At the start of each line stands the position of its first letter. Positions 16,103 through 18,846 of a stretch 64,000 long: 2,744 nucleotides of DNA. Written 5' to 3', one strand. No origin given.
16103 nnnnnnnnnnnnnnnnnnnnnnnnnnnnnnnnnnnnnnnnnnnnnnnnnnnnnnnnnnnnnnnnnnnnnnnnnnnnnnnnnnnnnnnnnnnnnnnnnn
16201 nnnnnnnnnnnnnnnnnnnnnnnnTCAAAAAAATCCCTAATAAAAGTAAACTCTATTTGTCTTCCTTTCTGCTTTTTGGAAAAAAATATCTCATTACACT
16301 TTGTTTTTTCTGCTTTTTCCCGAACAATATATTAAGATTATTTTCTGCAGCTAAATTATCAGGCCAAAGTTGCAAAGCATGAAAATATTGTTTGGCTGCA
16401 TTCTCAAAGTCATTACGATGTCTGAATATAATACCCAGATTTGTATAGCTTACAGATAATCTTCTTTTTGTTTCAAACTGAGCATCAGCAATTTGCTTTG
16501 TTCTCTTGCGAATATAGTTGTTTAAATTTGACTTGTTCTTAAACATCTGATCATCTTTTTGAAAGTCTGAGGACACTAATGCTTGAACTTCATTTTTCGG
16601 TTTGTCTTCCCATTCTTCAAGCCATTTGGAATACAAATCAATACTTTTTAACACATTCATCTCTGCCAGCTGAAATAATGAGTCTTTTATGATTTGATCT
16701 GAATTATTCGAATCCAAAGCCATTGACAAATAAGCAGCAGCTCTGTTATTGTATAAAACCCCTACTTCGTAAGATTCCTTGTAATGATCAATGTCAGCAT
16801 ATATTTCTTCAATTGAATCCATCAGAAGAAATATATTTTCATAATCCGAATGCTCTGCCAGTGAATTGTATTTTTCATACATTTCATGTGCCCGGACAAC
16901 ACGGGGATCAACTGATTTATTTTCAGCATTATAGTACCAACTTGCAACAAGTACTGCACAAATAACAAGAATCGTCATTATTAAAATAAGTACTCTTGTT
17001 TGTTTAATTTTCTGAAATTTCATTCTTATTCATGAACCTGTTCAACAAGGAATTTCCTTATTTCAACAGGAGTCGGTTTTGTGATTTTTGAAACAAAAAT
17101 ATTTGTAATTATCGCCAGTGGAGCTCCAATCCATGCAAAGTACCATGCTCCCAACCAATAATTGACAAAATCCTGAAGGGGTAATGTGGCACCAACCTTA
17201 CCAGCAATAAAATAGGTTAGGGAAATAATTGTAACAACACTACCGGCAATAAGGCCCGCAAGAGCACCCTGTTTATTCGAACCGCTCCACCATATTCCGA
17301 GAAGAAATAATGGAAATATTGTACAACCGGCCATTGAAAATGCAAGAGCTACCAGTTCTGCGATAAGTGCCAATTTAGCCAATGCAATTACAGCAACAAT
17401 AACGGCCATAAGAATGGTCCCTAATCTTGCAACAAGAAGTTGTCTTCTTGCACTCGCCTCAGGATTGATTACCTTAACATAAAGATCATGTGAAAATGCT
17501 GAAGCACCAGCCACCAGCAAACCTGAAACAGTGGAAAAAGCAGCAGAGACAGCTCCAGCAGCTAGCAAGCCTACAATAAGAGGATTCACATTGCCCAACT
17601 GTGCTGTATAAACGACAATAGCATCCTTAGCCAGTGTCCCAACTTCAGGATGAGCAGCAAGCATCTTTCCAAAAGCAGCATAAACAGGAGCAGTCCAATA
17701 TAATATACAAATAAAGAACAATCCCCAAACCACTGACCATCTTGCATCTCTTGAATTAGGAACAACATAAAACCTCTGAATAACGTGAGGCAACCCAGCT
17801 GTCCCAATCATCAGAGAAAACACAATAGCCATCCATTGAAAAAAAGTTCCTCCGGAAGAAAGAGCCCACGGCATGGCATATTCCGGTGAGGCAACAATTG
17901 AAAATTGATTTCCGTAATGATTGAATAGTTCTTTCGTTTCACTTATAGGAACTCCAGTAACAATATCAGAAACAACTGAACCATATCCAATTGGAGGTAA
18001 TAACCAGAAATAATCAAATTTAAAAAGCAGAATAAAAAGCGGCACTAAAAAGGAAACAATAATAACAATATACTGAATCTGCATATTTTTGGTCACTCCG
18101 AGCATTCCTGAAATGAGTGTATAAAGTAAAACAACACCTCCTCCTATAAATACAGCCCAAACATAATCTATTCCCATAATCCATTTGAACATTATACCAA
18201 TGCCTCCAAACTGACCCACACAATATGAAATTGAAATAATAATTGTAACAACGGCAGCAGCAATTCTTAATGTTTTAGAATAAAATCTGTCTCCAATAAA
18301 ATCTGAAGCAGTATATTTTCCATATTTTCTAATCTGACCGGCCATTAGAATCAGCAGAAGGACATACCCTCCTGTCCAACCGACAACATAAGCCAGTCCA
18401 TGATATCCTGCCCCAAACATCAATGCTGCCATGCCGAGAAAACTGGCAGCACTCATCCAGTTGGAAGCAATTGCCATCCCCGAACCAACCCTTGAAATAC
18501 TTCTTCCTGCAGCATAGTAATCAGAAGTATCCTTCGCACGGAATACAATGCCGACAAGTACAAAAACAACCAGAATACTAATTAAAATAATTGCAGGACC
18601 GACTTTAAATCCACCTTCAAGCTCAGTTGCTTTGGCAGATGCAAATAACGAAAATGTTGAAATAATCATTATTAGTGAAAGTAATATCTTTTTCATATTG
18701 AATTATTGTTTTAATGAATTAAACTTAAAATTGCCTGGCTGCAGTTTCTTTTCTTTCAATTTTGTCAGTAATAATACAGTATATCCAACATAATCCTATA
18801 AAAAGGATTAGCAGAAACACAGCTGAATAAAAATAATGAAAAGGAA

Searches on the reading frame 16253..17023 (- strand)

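Call 58: search_protein_families(library=pfam, proteins=[window:16253-17023:-], max_evalue=0.00001)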
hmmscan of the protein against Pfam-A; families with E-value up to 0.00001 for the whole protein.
window:16253-17023:- (256 aa): 1 family
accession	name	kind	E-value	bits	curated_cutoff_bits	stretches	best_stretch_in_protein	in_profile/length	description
PF00515.34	TPR_1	-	4.8e-07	29.8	27.8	0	192-223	3-34/34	Tetratricopeptide repeat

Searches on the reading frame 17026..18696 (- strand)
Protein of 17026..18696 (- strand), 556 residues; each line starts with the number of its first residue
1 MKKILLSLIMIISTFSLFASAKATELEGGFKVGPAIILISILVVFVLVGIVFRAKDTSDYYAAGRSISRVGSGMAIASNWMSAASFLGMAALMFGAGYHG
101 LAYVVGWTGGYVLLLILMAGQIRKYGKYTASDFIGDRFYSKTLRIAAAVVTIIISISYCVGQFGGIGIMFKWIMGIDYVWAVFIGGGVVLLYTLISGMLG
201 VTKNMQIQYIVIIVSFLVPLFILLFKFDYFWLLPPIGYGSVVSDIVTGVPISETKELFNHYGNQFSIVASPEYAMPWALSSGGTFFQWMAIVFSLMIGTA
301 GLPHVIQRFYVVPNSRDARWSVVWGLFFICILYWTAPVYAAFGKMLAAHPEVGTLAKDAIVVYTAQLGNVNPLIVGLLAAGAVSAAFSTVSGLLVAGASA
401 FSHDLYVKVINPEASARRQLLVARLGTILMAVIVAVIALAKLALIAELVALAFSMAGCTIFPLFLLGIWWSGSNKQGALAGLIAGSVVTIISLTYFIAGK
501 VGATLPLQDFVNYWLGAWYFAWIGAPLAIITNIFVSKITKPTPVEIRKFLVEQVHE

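Call 58: search_protein_families(library=pfam, proteins=[window:17026-18696:-], max_evalue=0.00001)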
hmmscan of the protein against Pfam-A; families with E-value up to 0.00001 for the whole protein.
window:17026-18696:- (556 aa): 1 family
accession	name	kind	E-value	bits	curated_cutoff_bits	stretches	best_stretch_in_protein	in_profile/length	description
PF00474.23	SSF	-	2.7e-54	185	22.8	1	60-485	1-406/406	Sodium:solute symporter family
